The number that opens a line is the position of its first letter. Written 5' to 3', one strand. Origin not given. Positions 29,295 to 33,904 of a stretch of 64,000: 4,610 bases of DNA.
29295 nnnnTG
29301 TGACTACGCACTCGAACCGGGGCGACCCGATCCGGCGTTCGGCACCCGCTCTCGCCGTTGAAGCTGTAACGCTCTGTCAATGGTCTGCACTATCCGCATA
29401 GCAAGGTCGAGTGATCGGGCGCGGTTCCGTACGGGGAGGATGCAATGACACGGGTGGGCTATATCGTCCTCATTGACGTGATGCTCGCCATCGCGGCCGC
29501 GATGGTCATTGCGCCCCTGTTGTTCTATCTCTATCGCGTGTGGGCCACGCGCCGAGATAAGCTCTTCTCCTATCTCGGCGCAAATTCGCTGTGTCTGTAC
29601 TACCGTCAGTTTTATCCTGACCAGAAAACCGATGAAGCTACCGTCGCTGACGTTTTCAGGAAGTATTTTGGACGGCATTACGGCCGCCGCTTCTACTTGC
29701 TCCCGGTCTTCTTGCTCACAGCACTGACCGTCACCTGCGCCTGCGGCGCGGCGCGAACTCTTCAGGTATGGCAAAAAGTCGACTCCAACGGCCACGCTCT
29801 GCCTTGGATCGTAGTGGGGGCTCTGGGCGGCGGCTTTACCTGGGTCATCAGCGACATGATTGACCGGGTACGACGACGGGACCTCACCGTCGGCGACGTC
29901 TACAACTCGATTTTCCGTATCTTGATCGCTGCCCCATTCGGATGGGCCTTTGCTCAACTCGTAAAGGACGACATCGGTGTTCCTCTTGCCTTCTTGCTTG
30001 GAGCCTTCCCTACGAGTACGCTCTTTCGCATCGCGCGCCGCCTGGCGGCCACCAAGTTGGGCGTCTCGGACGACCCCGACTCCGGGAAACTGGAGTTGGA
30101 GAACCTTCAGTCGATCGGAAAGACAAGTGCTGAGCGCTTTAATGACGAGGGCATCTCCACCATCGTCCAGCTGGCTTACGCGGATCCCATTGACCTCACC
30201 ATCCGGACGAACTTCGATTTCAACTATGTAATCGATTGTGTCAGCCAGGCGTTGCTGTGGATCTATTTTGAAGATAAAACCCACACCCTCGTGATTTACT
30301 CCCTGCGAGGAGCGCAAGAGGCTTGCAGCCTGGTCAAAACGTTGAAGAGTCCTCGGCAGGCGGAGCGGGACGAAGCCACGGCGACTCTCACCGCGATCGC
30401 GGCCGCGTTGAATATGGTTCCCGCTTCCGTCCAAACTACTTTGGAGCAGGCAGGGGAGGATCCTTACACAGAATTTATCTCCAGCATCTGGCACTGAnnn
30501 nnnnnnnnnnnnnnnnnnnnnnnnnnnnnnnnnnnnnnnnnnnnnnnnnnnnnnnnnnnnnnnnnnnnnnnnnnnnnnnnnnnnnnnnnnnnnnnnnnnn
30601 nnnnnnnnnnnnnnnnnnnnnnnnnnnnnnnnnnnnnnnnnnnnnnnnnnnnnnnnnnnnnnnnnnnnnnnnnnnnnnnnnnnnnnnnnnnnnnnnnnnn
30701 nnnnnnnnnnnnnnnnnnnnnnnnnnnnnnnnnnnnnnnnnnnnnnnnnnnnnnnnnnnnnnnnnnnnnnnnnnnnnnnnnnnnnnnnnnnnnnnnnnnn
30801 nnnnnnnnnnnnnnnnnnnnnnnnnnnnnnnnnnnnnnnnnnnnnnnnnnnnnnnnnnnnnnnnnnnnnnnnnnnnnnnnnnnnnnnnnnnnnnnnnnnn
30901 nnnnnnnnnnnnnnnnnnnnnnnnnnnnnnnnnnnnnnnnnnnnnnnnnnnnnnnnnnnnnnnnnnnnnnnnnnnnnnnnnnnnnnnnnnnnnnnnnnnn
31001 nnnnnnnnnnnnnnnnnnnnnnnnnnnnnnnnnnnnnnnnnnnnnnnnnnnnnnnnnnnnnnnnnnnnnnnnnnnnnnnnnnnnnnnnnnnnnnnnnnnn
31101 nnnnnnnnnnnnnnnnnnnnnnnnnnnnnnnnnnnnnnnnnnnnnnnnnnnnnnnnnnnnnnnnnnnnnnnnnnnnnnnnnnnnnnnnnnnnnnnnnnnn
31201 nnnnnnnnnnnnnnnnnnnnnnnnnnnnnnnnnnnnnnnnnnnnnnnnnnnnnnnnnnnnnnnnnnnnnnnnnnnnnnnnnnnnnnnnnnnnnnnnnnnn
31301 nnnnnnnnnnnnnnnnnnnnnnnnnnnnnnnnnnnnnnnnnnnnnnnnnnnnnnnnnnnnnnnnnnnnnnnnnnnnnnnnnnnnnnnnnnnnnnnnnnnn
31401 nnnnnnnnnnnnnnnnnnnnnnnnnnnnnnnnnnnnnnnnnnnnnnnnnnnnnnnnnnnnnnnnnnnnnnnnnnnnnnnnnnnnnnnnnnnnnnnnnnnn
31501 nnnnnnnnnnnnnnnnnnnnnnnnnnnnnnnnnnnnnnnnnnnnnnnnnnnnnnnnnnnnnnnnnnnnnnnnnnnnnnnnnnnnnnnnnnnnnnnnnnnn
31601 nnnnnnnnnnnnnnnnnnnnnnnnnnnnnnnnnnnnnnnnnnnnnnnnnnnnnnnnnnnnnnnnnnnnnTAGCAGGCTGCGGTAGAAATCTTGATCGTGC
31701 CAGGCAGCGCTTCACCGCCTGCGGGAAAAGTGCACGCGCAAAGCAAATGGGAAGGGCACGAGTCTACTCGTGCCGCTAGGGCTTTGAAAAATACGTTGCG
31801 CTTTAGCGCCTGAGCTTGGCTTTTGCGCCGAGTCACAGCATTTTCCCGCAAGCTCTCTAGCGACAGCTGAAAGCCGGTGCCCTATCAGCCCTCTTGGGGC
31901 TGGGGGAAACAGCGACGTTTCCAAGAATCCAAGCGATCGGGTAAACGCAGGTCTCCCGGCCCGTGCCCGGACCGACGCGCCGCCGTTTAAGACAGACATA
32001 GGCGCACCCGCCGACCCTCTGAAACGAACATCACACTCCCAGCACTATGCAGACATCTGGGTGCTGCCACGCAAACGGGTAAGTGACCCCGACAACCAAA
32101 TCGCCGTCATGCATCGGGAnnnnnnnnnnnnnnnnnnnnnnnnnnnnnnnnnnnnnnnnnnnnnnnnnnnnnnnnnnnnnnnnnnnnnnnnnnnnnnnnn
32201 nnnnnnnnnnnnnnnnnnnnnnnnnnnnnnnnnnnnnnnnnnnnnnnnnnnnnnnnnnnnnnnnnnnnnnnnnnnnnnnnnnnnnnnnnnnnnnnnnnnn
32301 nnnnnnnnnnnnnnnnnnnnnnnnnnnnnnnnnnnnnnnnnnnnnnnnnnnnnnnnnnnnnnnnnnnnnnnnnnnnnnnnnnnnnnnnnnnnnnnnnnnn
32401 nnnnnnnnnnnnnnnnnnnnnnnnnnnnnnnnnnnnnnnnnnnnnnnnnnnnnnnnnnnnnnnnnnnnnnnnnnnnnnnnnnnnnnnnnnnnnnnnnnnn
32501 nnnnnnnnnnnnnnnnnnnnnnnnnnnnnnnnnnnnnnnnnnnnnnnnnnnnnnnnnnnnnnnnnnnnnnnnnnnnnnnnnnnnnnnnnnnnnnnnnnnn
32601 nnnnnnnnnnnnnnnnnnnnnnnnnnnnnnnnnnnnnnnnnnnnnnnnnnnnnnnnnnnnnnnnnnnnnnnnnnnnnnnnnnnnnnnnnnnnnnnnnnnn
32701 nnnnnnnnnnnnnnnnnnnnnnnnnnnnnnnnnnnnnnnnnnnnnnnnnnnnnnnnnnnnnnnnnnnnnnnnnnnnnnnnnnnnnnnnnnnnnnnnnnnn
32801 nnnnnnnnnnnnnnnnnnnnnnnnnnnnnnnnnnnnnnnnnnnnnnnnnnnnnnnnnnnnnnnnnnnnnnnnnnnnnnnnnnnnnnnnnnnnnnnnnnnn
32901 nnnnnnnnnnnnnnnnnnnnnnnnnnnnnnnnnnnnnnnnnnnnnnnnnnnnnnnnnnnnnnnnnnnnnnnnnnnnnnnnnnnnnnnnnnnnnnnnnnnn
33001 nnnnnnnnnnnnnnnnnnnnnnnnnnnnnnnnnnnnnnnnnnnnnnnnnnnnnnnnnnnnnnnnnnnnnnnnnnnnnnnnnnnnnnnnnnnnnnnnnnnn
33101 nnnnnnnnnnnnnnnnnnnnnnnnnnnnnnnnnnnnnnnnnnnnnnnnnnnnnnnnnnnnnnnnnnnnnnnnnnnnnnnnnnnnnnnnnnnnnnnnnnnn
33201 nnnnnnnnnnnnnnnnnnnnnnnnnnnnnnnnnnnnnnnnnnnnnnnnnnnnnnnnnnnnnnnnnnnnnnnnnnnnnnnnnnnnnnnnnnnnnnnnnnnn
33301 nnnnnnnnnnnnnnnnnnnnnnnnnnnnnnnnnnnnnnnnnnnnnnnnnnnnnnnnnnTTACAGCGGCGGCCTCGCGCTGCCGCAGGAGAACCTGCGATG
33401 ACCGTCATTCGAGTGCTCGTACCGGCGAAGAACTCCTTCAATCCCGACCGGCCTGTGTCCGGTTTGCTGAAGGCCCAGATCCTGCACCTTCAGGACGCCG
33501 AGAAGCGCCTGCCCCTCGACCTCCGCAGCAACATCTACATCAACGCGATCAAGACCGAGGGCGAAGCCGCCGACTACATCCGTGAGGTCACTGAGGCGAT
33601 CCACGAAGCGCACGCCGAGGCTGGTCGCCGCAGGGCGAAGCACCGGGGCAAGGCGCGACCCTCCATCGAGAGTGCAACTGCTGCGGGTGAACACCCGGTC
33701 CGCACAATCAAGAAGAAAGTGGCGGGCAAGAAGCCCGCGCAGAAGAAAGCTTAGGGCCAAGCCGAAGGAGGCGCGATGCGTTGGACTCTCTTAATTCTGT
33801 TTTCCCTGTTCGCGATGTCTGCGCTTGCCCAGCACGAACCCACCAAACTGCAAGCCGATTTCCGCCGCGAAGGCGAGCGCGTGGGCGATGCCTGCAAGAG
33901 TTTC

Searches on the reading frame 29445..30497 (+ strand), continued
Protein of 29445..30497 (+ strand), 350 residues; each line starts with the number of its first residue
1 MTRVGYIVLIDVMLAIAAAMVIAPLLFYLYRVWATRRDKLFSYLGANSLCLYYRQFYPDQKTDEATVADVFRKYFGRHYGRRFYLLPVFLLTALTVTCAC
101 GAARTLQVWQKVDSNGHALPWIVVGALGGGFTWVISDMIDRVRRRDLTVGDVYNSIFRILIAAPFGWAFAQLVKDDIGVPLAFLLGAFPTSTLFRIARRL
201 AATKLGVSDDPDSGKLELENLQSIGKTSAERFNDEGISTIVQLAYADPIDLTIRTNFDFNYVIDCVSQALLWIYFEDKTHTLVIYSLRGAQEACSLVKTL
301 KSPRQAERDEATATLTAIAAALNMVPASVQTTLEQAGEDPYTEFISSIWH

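Call 49: search_protein_families(library=padloc, alignment_id=A2, max_evalue=0.00001)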
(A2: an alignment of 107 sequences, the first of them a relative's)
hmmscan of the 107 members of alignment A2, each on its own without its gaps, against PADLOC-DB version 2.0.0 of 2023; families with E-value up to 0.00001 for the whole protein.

A. member 1, L001:8485-9540:- (351 aa): 0 families

B. families by the number of members that match (of 107 scanned): 84 families (the first 25 are shown)
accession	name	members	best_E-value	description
PDLC00847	E1-E2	3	1.6e-19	E1-E2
PDLC00855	E1-E2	3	7e-16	E1-E2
PDLC00843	E1-E2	3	8e-16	E1-E2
PDLC00829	E1-E2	3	1.2e-15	E1-E2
PDLC00844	E1-E2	3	1.3e-15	E1-E2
PDLC00832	E1-E2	3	2.5e-15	E1-E2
PDLC00836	E1-E2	3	3.8e-15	E1-E2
PDLC00837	E1-E2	3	4.8e-15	E1-E2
PDLC00856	E1-E2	3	5.6e-15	E1-E2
PDLC00848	E1-E2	3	2.1e-14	E1-E2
PDLC00851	E1-E2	3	2.6e-13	E1-E2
PDLC00838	E1-E2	3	6.2e-13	E1-E2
PDLC00842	E1-E2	3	9.9e-13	E1-E2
PDLC00828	E1-E2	3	1.2e-12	E1-E2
PDLC00839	E1-E2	3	1.4e-12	E1-E2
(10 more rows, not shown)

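Call 62: search_protein_families(library=pfam, proteins=[L101:9170-10072:+, L101:10115-11341:+, L032:4314-5798:+, L032:3919-4290:+, L032:7226-9358:+, L032:9315-11390:+, L035:10399-12132:-, L101:6493-7164:+, L035:1823-5581:+, L045:1756-3804:+], max_evalue=0.01)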
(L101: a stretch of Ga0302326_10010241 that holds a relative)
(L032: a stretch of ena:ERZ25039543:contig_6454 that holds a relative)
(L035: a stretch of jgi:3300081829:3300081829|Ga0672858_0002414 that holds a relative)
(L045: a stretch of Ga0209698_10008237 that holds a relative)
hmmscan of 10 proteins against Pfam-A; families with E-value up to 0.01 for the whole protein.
L101:9170-10072:+ (301 aa): 0 families

L101:10115-11341:+ (409 aa): 0 families

L032:4314-5798:+ (495 aa): 0 families

L032:3919-4290:+ (124 aa): 0 families

L032:7226-9358:+ (711 aa): 1 family
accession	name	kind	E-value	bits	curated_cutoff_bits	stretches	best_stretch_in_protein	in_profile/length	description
PF01734.28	Patatin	-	3e-08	34.5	27.7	1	53-118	2-69/191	Patatin-like phospholipase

L032:9315-11390:+ (692 aa): 1 family
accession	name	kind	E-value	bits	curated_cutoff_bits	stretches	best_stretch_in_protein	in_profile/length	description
PF01734.28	Patatin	-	1.4e-14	55.2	27.7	1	241-527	4-189/191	Patatin-like phospholipase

L035:10399-12132:- (577 aa): 1 family
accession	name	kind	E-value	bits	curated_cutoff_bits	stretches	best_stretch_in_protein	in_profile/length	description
PF01734.28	Patatin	-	1.3e-09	39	27.7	1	22-273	4-190/191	Patatin-like phospholipase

L101:6493-7164:+ (224 aa): 1 family
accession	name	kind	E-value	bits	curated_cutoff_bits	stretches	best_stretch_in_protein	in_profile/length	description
PF17837.6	4PPT_N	-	0.003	18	27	0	123-159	11-47/68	4'-phosphopantetheinyl transferase N-terminal domain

L035:1823-5581:+ (1253 aa): 0 families

L045:1756-3804:+ (683 aa): 0 families

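Call 63: search_protein_representatives(alignment_id=A1)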
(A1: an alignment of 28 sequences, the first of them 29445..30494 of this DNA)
Query: 28 sequences, 350 profile positions. Proteins with E-value up to 0.001 (for the whole library): 2385; up to 1e-10: 1093; up to 1e-30: 531. The best 150 are listed.
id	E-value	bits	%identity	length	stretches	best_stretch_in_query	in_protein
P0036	4.0e-159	545.8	-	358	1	1-350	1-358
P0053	2.4e-145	500.5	-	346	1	1-350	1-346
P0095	8.1e-145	498.7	-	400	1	5-349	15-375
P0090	4.6e-138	476.5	-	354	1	1-350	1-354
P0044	3.9e-136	470.2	-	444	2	4-326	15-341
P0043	2.2e-135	467.7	-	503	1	7-349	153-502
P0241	3.5e-134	463.7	-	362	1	1-349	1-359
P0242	1.9e-133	461.3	-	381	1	8-350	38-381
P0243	2.6e-127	441.2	-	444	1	7-349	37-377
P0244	1.0e-125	435.9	-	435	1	7-350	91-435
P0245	1.7e-125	435.2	-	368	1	7-350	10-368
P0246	1.8e-124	431.8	-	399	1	1-350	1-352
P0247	2.4e-123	428.1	-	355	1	5-349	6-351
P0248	2.1e-122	425.0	-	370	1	1-349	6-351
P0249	5.2e-122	423.7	-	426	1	8-350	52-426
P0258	4.0e-115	401.1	-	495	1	12-349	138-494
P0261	1.3e-110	386.2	-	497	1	13-350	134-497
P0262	1.6e-109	382.7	-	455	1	6-350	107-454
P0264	2.2e-107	375.6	-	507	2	68-350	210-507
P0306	2.1e-85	303.3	-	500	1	15-349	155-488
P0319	1.2e-82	294.2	-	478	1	13-350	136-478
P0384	2.8e-70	253.6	-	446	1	4-349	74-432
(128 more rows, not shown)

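Call 73: search_protein_families(library=pfam, alignment_id=A1, max_evalue=0.05)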
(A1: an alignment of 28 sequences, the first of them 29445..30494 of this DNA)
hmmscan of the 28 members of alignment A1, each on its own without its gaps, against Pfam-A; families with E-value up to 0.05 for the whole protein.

A. member 1, window:29445-30494:+ (350 aa): 1 family
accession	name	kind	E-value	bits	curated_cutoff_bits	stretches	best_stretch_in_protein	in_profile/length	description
PF11731.14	Cdd1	-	0.022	15.4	25.5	1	216-270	6-61/86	Pathogenicity locus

B. families by the number of members that match (of 28 scanned): 11 families
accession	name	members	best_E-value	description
PF00892.27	EamA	5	0.0013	EamA-like transporter family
PF11731.14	Cdd1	2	0.022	Pathogenicity locus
PF17968.6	Tlr3_TMD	1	0.0052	Toll-like receptor 3 trans-membrane domain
PF19203.5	DUF5875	1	0.014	Family of unknown function (DUF5875)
PF06686.16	SpoIIIAC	1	0.024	Stage III sporulation protein AC/AD protein family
PF09375.15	Peptidase_M75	1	0.036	Imelysin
PF05231.19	MASE1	1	0.041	MASE1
PF05425.18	CopD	1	0.043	Copper resistance protein D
PF00300.27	His_Phos_1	1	0.048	Histidine phosphatase superfamily (branch 1)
PF01325.25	Fe_dep_repress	1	0.049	Iron dependent repressor, N-terminal DNA binding domain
PF14029.11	DUF4244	1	0.049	Protein of unknown function (DUF4244)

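Call 74: search_protein_families(library=pfam, proteins=[P0043, P0054, P0258, P0261, P0306, P0319, P0244, P0262, P0264, P0384], max_evalue=0.01)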
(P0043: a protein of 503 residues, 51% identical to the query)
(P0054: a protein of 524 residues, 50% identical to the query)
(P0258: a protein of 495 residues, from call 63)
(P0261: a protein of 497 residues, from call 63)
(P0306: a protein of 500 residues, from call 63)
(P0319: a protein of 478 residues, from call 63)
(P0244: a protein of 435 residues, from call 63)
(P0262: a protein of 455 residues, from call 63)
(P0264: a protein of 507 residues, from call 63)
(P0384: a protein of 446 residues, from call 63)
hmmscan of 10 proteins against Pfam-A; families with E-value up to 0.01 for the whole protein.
P0043 (503 aa): 1 family
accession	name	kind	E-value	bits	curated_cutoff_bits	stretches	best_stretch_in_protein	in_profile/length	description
PF13620.12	CarboxypepD_reg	-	0.0053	17.5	32.3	0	31-79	7-55/82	Carboxypeptidase regulatory-like domain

P0054 (524 aa): 2 families
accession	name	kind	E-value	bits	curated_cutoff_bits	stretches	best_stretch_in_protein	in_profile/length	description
PF13620.12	CarboxypepD_reg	-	6.7e-06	26.8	32.3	1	56-110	10-63/82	Carboxypeptidase regulatory-like domain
PF17210.9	SdrD_B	-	0.0043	17.7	29.7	1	58-103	22-66/112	SdrD B-like domain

P0258 (495 aa): 1 family
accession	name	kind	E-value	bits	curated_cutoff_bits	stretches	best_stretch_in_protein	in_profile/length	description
PF11731.14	Cdd1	-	0.0066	17.1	25.5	0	365-413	6-54/86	Pathogenicity locus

P0261 (497 aa): 0 families

P0306 (500 aa): 0 families

P0319 (478 aa): 0 families

P0244 (435 aa): 0 families

P0262 (455 aa): 0 families

P0264 (507 aa): 0 families

P0384 (446 aa): 0 families

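Call 75: search_protein_families(library=phrogs, proteins=[window:29445-30497:+], max_evalue=0.01)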
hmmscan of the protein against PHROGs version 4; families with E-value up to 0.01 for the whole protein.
window:29445-30497:+ (350 aa): 0 families

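Call 76: search_protein_families(library=pfam, proteins=[P0036, P0042, P0052, P0056, P0072, P0073, P0085, P0113, P0066, P0040], max_evalue=0.05)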
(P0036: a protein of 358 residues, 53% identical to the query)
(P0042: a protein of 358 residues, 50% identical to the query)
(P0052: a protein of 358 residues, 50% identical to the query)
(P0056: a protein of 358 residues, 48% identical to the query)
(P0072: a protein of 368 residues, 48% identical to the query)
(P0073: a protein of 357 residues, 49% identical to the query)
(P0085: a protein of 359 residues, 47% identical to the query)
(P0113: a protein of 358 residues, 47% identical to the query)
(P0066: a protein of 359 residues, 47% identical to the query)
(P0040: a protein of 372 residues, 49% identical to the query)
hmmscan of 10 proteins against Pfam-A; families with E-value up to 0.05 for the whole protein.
P0036 (358 aa): 2 families
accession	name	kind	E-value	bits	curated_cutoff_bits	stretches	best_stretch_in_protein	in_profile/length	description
PF00892.27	EamA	-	0.0013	19.5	28.2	1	123-188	5-72/135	EamA-like transporter family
PF00300.27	His_Phos_1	-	0.048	13.8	21.7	0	283-331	24-68/194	Histidine phosphatase superfamily (branch 1)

P0042 (358 aa): 1 family
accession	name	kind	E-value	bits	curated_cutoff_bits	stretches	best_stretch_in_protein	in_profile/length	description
PF00892.27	EamA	-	0.046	14.4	28.2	1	125-190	7-74/135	EamA-like transporter family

P0052 (358 aa): 0 families

P0056 (358 aa): 2 families
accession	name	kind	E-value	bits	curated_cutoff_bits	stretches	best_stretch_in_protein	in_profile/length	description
PF00892.27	EamA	-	0.0055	17.4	28.2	1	122-193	4-77/135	EamA-like transporter family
PF05425.18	CopD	-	0.043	14.6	32.1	0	83-171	10-99/105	Copper resistance protein D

P0072 (368 aa): 2 families
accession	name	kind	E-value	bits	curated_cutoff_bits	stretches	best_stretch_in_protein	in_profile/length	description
PF17968.6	Tlr3_TMD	-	0.0052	17.4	25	1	24-45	12-33/33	Toll-like receptor 3 trans-membrane domain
PF00892.27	EamA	-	0.043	14.5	28.2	1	133-203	5-77/135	EamA-like transporter family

P0073 (357 aa): 2 families
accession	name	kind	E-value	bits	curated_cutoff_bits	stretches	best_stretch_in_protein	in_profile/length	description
PF00892.27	EamA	-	0.0015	19.2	28.2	1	122-189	4-73/135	EamA-like transporter family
PF06686.16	SpoIIIAC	-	0.024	15.2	24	0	2-29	22-49/56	Stage III sporulation protein AC/AD protein family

P0085 (359 aa): 0 families

P0113 (358 aa): 1 family
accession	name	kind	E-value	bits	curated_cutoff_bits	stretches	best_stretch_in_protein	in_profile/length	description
PF19203.5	DUF5875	-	0.014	15.4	26.5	1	292-338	65-111/228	Family of unknown function (DUF5875)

P0066 (359 aa): 0 families

P0040 (372 aa): 1 family
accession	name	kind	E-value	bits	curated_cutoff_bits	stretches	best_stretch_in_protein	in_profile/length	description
PF14029.11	DUF4244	-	0.049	13.5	27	0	19-48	5-34/54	Protein of unknown function (DUF4244)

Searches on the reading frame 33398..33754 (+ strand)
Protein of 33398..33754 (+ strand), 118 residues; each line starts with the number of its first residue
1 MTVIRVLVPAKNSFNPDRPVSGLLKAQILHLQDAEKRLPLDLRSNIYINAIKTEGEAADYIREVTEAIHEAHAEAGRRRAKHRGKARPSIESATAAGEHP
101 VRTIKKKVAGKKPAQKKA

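Call 4: search_protein_families(library=pfam, proteins=[window:33398-33754:+], max_evalue=0.1)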
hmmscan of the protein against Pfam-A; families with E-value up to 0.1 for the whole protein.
window:33398-33754:+ (118 aa): 1 family
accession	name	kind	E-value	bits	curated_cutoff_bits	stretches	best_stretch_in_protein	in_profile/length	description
PF11838.14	ERAP1_C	-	0.061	13.2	38.2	1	32-80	158-204/318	ERAP1-like C-terminal domain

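Call 75: search_protein_families(library=phrogs, proteins=[window:33398-33754:+], max_evalue=0.01)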
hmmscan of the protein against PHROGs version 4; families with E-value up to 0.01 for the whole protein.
window:33398-33754:+ (118 aa): 1 family
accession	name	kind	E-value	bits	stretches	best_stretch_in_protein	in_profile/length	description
phrog_3844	-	moron, auxiliary metabolic gene and host takeover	0.007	16.3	1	54-111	233-291/451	NrdA-like aerobic NDP reductase large subunit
